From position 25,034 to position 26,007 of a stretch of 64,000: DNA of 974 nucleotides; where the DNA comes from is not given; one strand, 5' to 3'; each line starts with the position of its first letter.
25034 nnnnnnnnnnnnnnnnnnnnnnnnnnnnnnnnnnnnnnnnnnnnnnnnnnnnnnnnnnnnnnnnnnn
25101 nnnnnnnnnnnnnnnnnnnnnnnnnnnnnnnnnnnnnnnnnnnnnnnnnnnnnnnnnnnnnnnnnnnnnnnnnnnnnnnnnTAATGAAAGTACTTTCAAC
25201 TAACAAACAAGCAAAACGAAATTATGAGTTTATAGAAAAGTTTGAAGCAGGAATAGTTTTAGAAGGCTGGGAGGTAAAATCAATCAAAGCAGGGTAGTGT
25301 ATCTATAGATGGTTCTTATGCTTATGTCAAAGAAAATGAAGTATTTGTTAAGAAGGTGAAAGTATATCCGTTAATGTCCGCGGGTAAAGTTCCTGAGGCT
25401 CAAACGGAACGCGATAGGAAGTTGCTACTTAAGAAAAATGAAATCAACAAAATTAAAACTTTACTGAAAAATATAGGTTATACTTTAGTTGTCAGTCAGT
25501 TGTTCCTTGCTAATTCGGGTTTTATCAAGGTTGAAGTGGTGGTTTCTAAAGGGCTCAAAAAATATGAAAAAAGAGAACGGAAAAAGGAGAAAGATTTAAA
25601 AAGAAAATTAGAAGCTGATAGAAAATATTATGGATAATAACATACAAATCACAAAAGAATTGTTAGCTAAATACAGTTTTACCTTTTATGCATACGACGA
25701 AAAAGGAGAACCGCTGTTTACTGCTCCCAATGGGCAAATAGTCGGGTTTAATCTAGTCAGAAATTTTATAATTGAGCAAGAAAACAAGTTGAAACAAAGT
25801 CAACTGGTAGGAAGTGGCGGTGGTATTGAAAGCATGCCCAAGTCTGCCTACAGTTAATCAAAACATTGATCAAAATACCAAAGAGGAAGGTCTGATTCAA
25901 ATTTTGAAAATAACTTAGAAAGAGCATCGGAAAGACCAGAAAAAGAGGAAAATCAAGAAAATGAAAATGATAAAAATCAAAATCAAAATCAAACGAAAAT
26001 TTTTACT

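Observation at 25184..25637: smpB is split by a single-nucleotide frameshift although tmRNA is present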

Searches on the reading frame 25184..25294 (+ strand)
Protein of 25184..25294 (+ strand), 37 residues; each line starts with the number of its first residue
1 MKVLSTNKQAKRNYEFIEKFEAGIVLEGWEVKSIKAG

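Call 8: search_protein_families(library=pfam, proteins=[window:25184-25294:+], max_evalue=0.01)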
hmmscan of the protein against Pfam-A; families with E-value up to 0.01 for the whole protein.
seq(37 aa): 1 family
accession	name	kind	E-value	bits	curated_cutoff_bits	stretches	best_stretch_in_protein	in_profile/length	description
PF01668.23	SmpB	-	1.1e-11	45.3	27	1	5-37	2-34/143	SmpB protein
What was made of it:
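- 25184..25294 (+): smpB, 5' segment (codons 1-37) in frame 0. Pfam SmpB profile positions 2-34, E 1e-11 (call 8).
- Both pieces keep SmpB-like sequence (call 8).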

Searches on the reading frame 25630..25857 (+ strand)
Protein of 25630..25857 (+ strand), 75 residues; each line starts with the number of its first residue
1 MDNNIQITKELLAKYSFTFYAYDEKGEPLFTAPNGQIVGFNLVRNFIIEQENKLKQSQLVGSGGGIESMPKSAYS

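Call 36: search_protein_families(library=pfam, proteins=[window:25630-25857:+], max_evalue=0.001)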
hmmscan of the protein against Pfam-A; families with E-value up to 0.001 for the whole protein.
window:25630-25857:+ (75 aa): 0 families
